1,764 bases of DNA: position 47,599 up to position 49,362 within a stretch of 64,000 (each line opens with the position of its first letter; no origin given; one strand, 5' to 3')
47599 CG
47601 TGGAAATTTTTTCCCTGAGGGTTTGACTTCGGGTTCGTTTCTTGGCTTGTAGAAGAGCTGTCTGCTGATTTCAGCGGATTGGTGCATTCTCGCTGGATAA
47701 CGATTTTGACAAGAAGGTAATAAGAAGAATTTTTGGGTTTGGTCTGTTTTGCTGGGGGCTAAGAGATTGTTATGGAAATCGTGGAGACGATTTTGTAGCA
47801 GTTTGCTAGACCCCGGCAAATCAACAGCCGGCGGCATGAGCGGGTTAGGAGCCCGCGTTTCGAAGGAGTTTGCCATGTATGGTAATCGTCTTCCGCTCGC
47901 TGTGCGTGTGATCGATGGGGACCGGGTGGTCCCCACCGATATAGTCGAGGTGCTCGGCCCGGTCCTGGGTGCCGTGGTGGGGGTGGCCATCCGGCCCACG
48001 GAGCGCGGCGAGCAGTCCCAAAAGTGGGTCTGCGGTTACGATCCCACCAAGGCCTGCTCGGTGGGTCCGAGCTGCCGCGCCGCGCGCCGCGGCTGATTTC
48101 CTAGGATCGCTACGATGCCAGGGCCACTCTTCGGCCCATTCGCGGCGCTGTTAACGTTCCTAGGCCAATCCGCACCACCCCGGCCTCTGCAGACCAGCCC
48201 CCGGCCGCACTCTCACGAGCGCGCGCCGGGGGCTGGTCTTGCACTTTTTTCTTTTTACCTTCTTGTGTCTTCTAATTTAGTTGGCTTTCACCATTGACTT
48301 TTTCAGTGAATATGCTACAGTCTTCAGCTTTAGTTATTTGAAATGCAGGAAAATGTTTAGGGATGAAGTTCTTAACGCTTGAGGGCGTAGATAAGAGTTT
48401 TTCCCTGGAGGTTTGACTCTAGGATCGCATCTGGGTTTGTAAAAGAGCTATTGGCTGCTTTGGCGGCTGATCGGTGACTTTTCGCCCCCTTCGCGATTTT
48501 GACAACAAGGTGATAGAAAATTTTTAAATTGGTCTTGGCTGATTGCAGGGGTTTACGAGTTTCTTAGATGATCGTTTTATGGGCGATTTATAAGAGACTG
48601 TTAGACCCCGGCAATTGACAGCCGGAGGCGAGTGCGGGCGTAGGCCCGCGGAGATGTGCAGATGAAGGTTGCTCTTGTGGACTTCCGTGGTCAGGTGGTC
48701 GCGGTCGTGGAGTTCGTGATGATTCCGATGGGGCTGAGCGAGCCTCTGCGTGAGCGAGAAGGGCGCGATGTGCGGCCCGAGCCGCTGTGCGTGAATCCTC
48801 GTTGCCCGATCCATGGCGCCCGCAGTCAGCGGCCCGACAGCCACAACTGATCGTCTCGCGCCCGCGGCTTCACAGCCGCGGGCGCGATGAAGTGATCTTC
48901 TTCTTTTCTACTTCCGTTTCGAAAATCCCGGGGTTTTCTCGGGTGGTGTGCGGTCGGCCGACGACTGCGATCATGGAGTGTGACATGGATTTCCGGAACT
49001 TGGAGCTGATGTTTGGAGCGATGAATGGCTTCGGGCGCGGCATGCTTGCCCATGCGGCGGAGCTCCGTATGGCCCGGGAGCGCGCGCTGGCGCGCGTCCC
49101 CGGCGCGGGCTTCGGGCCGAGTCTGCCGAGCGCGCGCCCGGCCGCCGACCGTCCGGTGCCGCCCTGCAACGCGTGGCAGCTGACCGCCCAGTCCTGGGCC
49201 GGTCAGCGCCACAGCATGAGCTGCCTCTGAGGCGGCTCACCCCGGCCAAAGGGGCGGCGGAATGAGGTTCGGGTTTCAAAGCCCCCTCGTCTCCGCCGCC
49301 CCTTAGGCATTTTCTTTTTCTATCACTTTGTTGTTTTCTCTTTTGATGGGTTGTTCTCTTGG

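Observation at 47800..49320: Abrupt ~1.5-kb high-GC block with three tiny Cys-containing ORFs, each closed by a GC-rich hairpin and T-tract, in a ~40% GC genome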

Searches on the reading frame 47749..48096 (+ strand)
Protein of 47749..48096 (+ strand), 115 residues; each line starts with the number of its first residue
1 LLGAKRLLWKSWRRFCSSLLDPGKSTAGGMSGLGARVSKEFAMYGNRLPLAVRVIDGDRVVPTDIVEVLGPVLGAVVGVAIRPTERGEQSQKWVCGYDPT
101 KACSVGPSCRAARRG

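Call 21: search_protein_families(library=pfam, proteins=[window:47749-48096:+], max_evalue=1)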
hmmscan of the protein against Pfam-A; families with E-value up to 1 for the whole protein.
window:47749-48096:+ (115 aa): 1 family
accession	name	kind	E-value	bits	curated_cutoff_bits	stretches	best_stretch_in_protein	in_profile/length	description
PF01741.23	MscL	-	0.31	11.8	27.4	1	39-78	6-48/123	Large-conductance mechanosensitive channel, MscL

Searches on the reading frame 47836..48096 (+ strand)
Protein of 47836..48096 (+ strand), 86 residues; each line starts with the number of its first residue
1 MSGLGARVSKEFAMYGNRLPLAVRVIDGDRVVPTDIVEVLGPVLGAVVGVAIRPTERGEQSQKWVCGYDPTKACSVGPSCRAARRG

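Call 21: search_protein_families(library=pfam, proteins=[window:47875-48096:+], max_evalue=1)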
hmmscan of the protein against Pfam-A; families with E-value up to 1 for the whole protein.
window:47875-48096:+ (73 aa): 0 families

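Call 44: list_cluster_members(proteins=[P0001, window:47836-48096:+, window:48662-48850:+, window:48973-49230:+, L011:267-797:+])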
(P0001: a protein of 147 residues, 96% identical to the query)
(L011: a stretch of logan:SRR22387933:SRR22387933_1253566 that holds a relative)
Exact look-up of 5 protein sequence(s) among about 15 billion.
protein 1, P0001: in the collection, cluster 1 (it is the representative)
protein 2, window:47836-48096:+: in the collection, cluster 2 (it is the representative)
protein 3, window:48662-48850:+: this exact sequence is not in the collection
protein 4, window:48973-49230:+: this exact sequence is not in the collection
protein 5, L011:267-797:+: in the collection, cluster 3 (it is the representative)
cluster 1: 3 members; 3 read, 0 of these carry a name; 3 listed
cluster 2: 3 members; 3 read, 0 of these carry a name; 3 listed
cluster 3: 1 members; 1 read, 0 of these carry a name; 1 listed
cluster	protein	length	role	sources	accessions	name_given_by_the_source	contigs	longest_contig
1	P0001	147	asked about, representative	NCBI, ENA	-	-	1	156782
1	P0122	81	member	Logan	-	-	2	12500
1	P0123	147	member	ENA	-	-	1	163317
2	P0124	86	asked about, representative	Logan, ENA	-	-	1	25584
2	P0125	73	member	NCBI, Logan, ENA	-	-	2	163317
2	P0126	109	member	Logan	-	-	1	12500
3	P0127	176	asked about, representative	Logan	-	-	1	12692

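Call 61: search_protein_families(library=ncbifam, proteins=[window:47875-48096:+], max_evalue=1)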
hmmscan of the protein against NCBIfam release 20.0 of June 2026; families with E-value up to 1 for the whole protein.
window:47875-48096:+ (73 aa): 1 family
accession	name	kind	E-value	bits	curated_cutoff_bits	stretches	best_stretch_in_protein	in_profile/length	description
NF033181.1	NiFeSe_hydrog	equivalog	0.21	10.4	600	1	19-63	450-494/507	nickel-dependent hydrogenase large subunit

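Call 62: search_protein_families(library=padloc, proteins=[window:47875-48096:+], max_evalue=0.1)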
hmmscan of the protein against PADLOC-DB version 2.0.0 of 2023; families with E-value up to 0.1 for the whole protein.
window:47875-48096:+ (73 aa): 0 families

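Call 84: search_protein_families(library=pfam, proteins=[window:47836-48096:+], max_evalue=10)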
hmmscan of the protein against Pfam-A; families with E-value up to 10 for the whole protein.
window:47836-48096:+ (86 aa): 1 family
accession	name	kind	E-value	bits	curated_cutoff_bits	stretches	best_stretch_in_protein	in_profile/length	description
PF01741.23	MscL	-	0.15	12.8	27.4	1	10-49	6-48/123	Large-conductance mechanosensitive channel, MscL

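Call 90: predict_structure(protein=window:47875-48093:+)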
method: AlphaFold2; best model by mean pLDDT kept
length: 73 residues; sequences in the alignment: 1
mean_pLDDT: 44.3   pTM: 0.26
mean pLDDT of the five models: 44.3, 42.2, 42.2, 40.9, 39.6
residues with pLDDT >= 90: 0; 70-90: 0; 50-70: 16; < 50: 57
segments of 3 or more residues with pLDDT < 50: 1-35, 41-47, 56-66, 71-73
pLDDT, mean of each block of 10 residues (from residue 1): 39 38 38 45 48 52 51 45
secondary structure, 60 per line:
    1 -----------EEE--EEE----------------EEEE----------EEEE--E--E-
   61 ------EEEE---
elements in order: E12-14 E17-19 E36-39 E50-53 E67-70

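Call 91: predict_structure(protein=P0127)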
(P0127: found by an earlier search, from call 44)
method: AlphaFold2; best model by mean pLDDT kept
length: 176 residues; sequences in the alignment: 1
mean_pLDDT: 42.0   pTM: 0.25
mean pLDDT of the five models: 42.0, 36.1, 35.6, 30.0, 26.9
residues with pLDDT >= 90: 0; 70-90: 0; 50-70: 39; < 50: 137
segments of 3 or more residues with pLDDT < 50: 1-28, 30-47, 66-68, 91-145, 147-150, 153-176
pLDDT, mean of each block of 10 residues (from residue 1): 26 34 45 41 49 54 50 55 55 45 39 31 30 36 45 47 37 33
secondary structure, 60 per line:
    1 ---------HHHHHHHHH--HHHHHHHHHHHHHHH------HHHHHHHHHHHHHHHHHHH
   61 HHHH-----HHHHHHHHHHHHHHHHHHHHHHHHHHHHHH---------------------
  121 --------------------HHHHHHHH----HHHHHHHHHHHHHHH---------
elements in order: H10-18 H21-35 H42-64 H70-99 H141-148 H153-167
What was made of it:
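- On Patescibacterial VirB2-like pilin array: The L011 ORF has two helices, but the model has pLDDT 42, so it is inconclusive (call 91).
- AlphaFold models are uninformative: pLDDT 44 and 42 (calls 90, 91).
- Tried and rejected: I ran no fold search because the models are unusable (calls 90, 91).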

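Call 92: search_solved_structures(query=P0127, max_evalue=10)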
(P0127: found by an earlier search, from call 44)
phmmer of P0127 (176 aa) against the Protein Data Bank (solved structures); distinct sequences matched with E-value up to 10: 0.

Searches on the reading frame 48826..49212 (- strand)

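Call 21: search_protein_families(library=pfam, proteins=[window:48826-49212:-], max_evalue=1)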
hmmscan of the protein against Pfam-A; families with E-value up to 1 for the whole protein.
window:48826-49212:- (128 aa): 1 family
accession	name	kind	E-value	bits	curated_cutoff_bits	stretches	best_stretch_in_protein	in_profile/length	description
PF11906.13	DUF3426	-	0.19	12.3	27.7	1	63-110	76-123/147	Protein of unknown function (DUF3426)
